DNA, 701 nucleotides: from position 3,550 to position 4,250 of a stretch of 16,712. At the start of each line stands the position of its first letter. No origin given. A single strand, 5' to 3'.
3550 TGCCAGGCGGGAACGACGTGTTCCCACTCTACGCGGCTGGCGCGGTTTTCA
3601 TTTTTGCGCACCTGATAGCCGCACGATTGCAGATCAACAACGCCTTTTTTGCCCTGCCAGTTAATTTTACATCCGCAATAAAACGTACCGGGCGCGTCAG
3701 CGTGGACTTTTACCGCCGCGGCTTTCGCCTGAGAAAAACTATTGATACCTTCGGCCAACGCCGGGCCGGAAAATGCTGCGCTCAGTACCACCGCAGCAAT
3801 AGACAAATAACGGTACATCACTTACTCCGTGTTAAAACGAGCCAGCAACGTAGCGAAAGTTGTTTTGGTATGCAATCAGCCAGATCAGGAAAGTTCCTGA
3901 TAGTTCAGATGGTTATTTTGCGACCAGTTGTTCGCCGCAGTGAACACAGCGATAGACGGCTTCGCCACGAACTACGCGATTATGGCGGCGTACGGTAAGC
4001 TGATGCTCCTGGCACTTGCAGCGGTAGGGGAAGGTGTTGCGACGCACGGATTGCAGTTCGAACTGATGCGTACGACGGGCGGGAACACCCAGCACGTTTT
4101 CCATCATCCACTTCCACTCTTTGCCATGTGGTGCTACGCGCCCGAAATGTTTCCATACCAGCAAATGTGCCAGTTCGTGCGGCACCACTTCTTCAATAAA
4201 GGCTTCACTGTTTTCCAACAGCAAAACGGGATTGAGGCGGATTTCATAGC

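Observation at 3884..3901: Unexplained perfect 18-bp palindrome between sprT and endA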

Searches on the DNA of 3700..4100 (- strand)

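Call 8: search_dna_similar(query=window:3760-4000:-, collection=ecoli_genomes, mode=near, rows=spread, max_rows=30)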
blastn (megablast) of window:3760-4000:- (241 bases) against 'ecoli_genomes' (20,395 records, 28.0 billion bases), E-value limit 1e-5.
Records with a match: 5426; places in all: 5427; records where one place covers at least 80% of the query: 5423.
Genomes with a match: 5426 of 5426; with a place that covers at least 80% of the query: 5423. Places per genome that has any: lowest 1, median 1, highest 2. On chromosomes: 5425 places; on plasmids: 2.
Best place of each record, by identity: >=99% 1088; 95-99% 4337; 90-95% 1.
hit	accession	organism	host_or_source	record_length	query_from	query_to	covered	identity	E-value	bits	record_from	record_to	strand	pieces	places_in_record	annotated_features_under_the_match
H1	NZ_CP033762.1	Escherichia coli strain FDAARGOS_536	Homo sapiens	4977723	1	241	100%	100.0%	3e-122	446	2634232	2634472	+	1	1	yggI: SprT family zinc-dependent metalloprotease | endA: deoxyribonuclease I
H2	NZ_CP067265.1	Escherichia coli strain ABW_S38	waste water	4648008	1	241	100%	100.0%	3e-122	446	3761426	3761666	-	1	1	yggI: SprT family zinc-dependent metalloprotease | endA: deoxyribonuclease I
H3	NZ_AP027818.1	Escherichia coli strain 2017.15.02CC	Homo sapiens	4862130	1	241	100%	100.0%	3e-122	446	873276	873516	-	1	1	yggI: SprT family zinc-dependent metalloprotease | endA: deoxyribonuclease I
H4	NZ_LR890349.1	Escherichia coli strain MSB1_9D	Homo sapiens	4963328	1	241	100%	100.0%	3e-122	446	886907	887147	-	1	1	yggI: SprT family zinc-dependent metalloprotease | endA: deoxyribonuclease I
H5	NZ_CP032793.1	Escherichia coli strain NZRM3614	missing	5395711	1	241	100%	99.6%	1e-120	440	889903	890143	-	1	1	yggI: SprT family zinc-dependent metalloprotease | endA: deoxyribonuclease I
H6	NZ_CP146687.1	Escherichia coli strain MS 198-1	Homo sapiens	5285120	1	241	100%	99.6%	1e-120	440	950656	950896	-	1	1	yggI: SprT family zinc-dependent metalloprotease | endA: deoxyribonuclease I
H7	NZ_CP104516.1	Escherichia coli strain E4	Poultry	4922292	1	241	100%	98.8%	3e-117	429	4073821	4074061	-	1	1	yggI: SprT family zinc-dependent metalloprotease | endA: deoxyribonuclease I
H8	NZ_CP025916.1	Escherichia coli strain 120899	Homo sapiens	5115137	1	241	100%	97.9%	6e-114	418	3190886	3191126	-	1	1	yggI: SprT family zinc-dependent metalloprotease | endA: deoxyribonuclease I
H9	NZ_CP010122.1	Escherichia coli strain C5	cow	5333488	1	241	100%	97.9%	6e-114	418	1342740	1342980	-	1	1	yggI: SprT family zinc-dependent metalloprotease | endA: deoxyribonuclease I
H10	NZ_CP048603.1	Escherichia coli strain ChlosBP-23-1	Chlorocebus sabaeus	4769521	1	241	100%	97.9%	6e-114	418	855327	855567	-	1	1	yggI: SprT family zinc-dependent metalloprotease | endA: deoxyribonuclease I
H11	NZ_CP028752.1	Escherichia coli strain A23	Capybara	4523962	1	241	100%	97.9%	6e-114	418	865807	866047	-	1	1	yggI: SprT family zinc-dependent metalloprotease | endA: deoxyribonuclease I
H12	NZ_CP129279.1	Escherichia coli strain GZM7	Chicken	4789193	1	241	100%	97.9%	6e-114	418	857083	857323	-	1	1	yggI: SprT family zinc-dependent metalloprotease | endA: deoxyribonuclease I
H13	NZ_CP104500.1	Escherichia coli strain E9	Poultry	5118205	1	241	100%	97.9%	6e-114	418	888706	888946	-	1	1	yggI: SprT family zinc-dependent metalloprotease | endA: deoxyribonuclease I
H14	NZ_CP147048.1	Escherichia coli strain 19M19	municipal wastewater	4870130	1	241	100%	97.9%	6e-114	418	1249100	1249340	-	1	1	yggI: SprT family zinc-dependent metalloprotease | endA: deoxyribonuclease I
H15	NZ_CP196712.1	Escherichia coli strain EC43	Bovine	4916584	1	241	100%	97.9%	6e-114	418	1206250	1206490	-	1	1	yggI: SprT family zinc-dependent metalloprotease | endA: deoxyribonuclease I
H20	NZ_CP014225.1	Escherichia coli str. K-12 substr. MG1655 strain K-12 ...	Homo sapiens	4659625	1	241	100%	97.5%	3e-112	412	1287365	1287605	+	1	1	yggI: SprT family zinc-dependent metalloprotease | endA: deoxyribonuclease I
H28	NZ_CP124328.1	Escherichia coli strain AVS0787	wastewater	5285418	1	241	100%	97.1%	1e-110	407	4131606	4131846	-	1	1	yggI: SprT family zinc-dependent metalloprotease | endA: deoxyribonuclease I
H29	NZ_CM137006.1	Escherichia coli strain 7CC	Mink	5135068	1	241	100%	97.1%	1e-110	407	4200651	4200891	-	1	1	yggI: SprT family zinc-dependent metalloprotease | endA: deoxyribonuclease I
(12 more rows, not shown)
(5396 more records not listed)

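Call 9: get_annotated_region(hit=H20, flank=1500)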
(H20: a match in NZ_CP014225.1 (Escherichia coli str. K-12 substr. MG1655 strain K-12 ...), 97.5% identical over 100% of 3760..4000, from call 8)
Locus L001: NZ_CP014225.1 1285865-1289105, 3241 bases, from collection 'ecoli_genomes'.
description: Escherichia coli str. K-12 substr. MG1655 strain K-12 chromosome, complete genome
organism: Escherichia coli str. K-12 substr. MG1655 strain K-12 substr. MG1655 (NCBI taxid 511145)
replicon: chromosome; assembly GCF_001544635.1
host: Homo sapiens; source: stool sample; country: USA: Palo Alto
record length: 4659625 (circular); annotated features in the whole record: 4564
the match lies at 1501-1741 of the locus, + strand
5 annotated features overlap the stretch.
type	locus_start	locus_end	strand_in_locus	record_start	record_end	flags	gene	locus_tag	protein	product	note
CDS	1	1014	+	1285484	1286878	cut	galP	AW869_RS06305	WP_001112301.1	galactose/proton symporter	-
CDS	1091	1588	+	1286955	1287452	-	yggI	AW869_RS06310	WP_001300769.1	SprT family zinc-dependent metalloprotease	-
CDS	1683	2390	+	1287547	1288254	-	endA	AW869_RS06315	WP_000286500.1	deoxyribonuclease I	-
CDS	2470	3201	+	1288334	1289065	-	rsmE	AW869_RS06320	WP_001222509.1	16S rRNA (uracil(1498)-N(3))-methyltransferase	-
CDS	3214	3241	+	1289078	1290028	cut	gshB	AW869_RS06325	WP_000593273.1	glutathione synthase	-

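Call 10: get_annotated_region(hit=H8, flank=300)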
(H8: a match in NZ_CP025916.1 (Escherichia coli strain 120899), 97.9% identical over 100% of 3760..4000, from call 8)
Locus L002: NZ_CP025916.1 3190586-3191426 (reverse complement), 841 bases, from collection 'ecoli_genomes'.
description: Escherichia coli strain 120899 chromosome, complete genome
organism: Escherichia coli strain 120899 (NCBI taxid 562)
replicon: chromosome; assembly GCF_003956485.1
host: Homo sapiens; source: stool; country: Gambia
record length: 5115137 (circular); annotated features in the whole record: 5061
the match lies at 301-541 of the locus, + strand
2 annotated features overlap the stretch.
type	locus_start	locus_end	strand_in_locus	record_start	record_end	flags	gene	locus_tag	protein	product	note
CDS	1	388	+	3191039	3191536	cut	yggI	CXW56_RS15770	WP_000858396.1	SprT family zinc-dependent metalloprotease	-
CDS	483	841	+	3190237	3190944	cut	endA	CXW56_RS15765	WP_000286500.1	deoxyribonuclease I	-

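Call 11: get_annotated_region(hit=H28, flank=300)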
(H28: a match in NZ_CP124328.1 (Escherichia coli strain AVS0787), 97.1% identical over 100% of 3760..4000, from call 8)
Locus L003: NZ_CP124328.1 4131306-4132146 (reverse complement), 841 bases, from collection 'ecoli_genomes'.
description: Escherichia coli strain AVS0787 chromosome, complete genome
organism: Escherichia coli strain AVS0787 (NCBI taxid 562)
replicon: chromosome; assembly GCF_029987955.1
host: -; source: wastewater; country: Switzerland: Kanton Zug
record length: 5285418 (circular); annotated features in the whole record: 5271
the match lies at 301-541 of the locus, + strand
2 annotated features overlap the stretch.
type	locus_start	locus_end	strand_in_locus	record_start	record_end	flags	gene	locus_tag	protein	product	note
CDS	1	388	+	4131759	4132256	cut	yggI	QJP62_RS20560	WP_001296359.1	SprT family zinc-dependent metalloprotease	-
CDS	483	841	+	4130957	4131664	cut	endA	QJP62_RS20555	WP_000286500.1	deoxyribonuclease I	-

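Call 12: get_annotated_region(hit=H29, flank=300)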
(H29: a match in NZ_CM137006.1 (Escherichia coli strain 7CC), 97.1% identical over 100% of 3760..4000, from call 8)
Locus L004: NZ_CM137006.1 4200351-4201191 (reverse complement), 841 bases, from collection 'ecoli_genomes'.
description: Escherichia coli strain 7CC chromosome, whole genome shotgun sequence
organism: Escherichia coli strain 7CC (NCBI taxid 562)
replicon: chromosome; assembly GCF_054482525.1
host: Mink; source: missing; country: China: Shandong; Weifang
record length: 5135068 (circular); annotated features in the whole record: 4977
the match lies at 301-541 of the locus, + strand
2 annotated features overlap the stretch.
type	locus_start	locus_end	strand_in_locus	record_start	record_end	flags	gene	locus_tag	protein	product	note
CDS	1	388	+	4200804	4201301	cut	yggI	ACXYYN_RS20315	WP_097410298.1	SprT family zinc-dependent metalloprotease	-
CDS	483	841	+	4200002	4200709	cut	endA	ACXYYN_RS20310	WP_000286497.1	deoxyribonuclease I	-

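Call 13: get_annotated_region(hit=H7, flank=300)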
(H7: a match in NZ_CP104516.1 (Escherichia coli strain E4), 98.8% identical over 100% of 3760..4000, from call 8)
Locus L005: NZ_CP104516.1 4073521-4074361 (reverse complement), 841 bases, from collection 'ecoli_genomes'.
description: Escherichia coli strain E4 chromosome, complete genome
organism: Escherichia coli strain E4 (NCBI taxid 562)
replicon: chromosome; assembly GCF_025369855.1
host: Poultry; source: Pullet; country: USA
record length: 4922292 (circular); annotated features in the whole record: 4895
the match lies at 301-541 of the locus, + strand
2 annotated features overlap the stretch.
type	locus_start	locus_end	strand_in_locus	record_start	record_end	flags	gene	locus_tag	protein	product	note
CDS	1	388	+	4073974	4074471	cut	yggI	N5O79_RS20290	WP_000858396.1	SprT family zinc-dependent metalloprotease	-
CDS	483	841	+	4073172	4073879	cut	endA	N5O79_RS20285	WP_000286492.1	deoxyribonuclease I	-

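Call 17: search_rna_families(source=window, start=3700, end=4100, threshold=evalue, max_evalue=10)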
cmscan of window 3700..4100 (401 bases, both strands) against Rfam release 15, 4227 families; matches with E-value up to 10: 1.
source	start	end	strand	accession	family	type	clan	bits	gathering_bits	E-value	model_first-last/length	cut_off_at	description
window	3700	3743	+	RF00448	IRES_EBNA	Cis-reg; IRES;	-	9.6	100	3.6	174-217/217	5'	Epstein-Barr virus nuclear antigen (EBNA) IRES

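Call 57: search_dna_similar(query=window:3862-3911:-, collection=ecoli_genomes, mode=distant, rows=spread, max_rows=25, max_evalue=0.001)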
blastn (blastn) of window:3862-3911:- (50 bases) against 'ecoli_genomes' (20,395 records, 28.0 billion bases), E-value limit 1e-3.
Records with a match: 5425; places in all: 5426; records where one place covers at least 80% of the query: 5425.
Genomes with a match: 5425 of 5426; with a place that covers at least 80% of the query: 5425. Places per genome that has any: lowest 1, median 1, highest 2. On chromosomes: 5424 places; on plasmids: 2.
Best place of each record, by identity: >=99% 3544; 95-99% 1881.
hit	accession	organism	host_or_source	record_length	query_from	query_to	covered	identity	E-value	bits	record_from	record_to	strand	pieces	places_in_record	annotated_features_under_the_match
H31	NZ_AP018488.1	Escherichia coli O157:H7 strain PV15-279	Homo sapiens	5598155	1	50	100%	100.0%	2e-16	92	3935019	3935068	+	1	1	none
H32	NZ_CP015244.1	Escherichia coli O91 str. RM7190 strain RM7190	pig feces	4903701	1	50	100%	100.0%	2e-16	92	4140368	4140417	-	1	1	none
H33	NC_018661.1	Escherichia coli O104:H4 str. 2009EL-2071 strain 2009EL-2071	Stool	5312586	1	50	100%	100.0%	2e-16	92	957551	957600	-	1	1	none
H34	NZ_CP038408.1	Escherichia coli O157:H7 strain 86-24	Homo sapiens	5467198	1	50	100%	100.0%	2e-16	92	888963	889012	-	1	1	none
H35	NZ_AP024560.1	Escherichia coli strain NIPH17_0020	Homo sapiens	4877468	1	50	100%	100.0%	2e-16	92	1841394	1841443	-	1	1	none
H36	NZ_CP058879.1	Escherichia coli strain STLEFF_29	Stanley WWTPs_29 WWTPs effluent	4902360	1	50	100%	100.0%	2e-16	92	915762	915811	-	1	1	none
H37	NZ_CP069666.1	Escherichia coli O89m:H9 strain MIN11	Homo sapiens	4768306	1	50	100%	100.0%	2e-16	92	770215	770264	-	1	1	none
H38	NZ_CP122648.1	Escherichia coli strain ETEC4077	Sus scrofa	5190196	1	50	100%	100.0%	2e-16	92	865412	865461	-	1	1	none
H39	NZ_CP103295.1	Escherichia coli strain 2e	Homo sapiens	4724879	1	50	100%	100.0%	2e-16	92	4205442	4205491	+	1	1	none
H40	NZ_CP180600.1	Escherichia coli strain PS2Canimalfeces12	Pig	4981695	1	50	100%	100.0%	2e-16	92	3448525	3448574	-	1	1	none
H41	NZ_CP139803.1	Escherichia coli strain HN257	chicken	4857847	1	50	100%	100.0%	2e-16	92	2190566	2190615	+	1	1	none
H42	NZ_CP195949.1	Escherichia coli strain D7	Water sample from the Juan Diaz River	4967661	1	50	100%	100.0%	2e-16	92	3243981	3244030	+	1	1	none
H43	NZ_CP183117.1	Escherichia coli strain 571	Homo sapiens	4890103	1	50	100%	100.0%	2e-16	92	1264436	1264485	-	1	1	none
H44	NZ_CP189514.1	Escherichia coli strain N196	Homo sapiens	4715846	1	50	100%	100.0%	2e-16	92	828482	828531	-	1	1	none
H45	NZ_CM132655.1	Escherichia coli strain mip270_22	dairy farm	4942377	1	50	100%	100.0%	2e-16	92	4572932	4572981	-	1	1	none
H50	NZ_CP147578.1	Escherichia coli strain GN05476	Homo sapiens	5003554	1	50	100%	98.0%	7e-15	87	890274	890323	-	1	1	none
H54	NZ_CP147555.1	Escherichia coli strain GN05064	Homo sapiens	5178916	1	50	100%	96.0%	8e-14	82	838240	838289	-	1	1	none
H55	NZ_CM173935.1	Escherichia coli strain E1624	Homo sapiens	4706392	1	50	100%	96.0%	8e-14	82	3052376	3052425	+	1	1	none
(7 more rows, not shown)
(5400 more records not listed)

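Call 59: get_annotated_region(hit=H54, flank=30)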
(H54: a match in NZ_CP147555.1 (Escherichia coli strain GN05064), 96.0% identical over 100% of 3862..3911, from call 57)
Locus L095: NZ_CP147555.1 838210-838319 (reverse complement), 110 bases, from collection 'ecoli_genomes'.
description: Escherichia coli strain GN05064 chromosome, complete genome
organism: Escherichia coli strain GN05064 (NCBI taxid 562)
replicon: chromosome; assembly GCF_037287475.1
host: Homo sapiens; source: bloodstream; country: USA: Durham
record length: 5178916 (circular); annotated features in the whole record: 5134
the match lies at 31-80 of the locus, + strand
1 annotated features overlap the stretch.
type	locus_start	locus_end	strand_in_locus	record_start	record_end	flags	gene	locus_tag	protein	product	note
CDS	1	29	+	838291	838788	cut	yggI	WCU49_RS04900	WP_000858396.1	SprT family zinc-dependent metalloprotease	-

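Call 60: get_annotated_region(hit=H55, flank=30)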
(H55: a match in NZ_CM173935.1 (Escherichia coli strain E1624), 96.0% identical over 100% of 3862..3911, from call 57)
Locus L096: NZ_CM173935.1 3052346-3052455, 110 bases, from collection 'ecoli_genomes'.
description: Escherichia coli strain E1624 chromosome, whole genome shotgun sequence
organism: Escherichia coli strain E1624 (NCBI taxid 562)
replicon: chromosome; assembly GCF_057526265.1
host: Homo sapiens; source: Diarrheal stool; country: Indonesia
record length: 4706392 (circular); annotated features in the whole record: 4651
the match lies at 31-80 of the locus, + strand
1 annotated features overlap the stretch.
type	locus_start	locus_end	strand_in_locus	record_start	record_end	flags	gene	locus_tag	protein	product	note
CDS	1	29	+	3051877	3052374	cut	yggI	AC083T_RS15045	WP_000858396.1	SprT family zinc-dependent metalloprotease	-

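Call 61: get_annotated_region(hit=H50, flank=30)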
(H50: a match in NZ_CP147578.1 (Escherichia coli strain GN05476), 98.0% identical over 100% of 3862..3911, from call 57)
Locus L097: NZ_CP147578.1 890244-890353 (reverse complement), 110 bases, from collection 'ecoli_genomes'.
description: Escherichia coli strain GN05476 chromosome, complete genome
organism: Escherichia coli strain GN05476 (NCBI taxid 562)
replicon: chromosome; assembly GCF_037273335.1
host: Homo sapiens; source: bloodstream; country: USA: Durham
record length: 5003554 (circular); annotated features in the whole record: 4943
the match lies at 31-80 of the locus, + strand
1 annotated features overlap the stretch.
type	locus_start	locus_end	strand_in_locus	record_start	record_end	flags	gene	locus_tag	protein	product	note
CDS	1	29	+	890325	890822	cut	yggI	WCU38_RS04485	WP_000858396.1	SprT family zinc-dependent metalloprotease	-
